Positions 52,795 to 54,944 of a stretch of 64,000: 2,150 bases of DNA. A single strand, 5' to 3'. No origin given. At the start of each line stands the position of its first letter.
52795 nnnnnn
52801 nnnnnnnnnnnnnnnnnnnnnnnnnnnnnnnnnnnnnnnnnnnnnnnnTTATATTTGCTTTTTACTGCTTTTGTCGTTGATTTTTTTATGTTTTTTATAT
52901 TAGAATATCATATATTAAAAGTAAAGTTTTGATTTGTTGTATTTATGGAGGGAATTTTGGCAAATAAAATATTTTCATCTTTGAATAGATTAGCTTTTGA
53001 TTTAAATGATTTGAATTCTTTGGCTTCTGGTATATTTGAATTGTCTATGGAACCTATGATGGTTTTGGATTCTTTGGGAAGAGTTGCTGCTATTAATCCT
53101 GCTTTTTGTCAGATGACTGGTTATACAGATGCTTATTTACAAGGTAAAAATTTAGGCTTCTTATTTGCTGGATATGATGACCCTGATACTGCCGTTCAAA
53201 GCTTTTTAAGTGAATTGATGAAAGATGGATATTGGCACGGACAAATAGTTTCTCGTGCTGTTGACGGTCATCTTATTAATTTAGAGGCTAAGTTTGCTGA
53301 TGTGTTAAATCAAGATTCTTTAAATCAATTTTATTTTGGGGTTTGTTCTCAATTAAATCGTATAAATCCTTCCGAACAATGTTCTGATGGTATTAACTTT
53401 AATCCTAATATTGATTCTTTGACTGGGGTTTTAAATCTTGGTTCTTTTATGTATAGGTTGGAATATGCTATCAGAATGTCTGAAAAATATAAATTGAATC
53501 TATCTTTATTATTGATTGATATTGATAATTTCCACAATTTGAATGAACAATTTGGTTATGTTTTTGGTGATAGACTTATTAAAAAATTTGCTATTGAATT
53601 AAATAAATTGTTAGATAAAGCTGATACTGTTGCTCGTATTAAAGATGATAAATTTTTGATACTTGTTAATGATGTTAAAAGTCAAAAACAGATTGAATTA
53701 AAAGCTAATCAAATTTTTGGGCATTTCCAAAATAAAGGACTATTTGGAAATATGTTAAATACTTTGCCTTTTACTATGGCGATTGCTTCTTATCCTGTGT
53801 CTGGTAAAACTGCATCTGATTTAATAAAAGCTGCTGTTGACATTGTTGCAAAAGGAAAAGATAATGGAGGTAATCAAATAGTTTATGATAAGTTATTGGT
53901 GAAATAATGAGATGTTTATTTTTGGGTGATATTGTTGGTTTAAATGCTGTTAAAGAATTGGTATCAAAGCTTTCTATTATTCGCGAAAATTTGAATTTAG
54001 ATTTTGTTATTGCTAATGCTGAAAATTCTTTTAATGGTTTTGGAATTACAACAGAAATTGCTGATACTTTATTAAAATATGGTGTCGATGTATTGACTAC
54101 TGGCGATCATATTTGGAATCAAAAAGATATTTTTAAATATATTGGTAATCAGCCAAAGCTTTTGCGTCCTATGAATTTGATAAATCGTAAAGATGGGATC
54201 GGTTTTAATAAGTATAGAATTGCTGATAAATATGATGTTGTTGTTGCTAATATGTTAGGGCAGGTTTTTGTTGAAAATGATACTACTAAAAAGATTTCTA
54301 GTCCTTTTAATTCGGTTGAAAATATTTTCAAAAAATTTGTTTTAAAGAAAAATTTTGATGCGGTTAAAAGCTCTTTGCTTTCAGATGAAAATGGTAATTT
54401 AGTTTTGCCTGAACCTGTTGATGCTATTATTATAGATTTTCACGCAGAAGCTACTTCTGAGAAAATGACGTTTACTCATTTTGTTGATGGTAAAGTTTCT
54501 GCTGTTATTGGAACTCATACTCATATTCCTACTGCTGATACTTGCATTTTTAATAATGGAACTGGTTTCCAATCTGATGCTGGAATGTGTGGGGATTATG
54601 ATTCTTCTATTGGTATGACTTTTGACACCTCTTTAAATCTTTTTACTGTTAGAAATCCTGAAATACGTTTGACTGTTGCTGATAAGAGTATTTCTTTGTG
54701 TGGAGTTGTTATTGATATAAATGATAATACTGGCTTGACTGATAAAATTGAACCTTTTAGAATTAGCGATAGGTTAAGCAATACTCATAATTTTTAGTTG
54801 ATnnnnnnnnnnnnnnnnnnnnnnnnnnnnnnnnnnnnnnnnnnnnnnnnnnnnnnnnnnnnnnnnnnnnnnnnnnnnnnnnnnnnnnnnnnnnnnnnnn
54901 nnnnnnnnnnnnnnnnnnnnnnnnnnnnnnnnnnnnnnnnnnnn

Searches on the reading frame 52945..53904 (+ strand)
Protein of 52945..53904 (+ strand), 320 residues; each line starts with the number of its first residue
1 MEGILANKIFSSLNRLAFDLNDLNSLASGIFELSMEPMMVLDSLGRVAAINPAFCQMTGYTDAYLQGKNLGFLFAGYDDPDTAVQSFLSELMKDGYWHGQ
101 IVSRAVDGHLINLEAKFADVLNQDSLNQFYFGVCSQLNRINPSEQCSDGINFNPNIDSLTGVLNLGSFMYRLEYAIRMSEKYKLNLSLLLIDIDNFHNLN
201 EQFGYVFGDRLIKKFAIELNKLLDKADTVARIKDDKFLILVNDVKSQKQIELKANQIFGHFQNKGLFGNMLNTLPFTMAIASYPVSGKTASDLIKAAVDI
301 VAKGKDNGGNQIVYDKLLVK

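Call 71: search_protein_families(library=pfam, proteins=[window:52945-53904:+], max_evalue=0.00001)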
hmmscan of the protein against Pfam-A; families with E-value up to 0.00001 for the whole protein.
window:52945-53904:+ (320 aa): 3 families
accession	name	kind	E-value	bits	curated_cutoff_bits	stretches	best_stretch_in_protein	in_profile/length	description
PF00990.26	GGDEF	-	3.3e-26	92.4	23.8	1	155-311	2-161/161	Diguanylate cyclase, GGDEF domain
PF13188.13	PAS_8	-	4.7e-08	33.1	21.8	1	30-88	6-61/65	PAS domain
PF13426.13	PAS_9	-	9.3e-07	29.5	27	1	37-115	3-79/103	PAS domain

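Call 76: find_encoding_contigs(protein=window:52945-53904:+, flank=1000, max_places=5)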
Protein window:52945-53904:+ (320 aa): no gene with exactly this product is on record in the collection.

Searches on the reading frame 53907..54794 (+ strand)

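Call 71: search_protein_families(library=pfam, proteins=[window:53907-54794:+], max_evalue=0.00001)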
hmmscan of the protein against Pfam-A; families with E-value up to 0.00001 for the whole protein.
window:53907-54794:+ (296 aa): 1 family
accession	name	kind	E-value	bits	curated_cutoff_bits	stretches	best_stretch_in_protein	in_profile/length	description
PF13277.11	YmdB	-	3.6e-80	269.3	27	1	4-283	1-252/253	YmdB-like protein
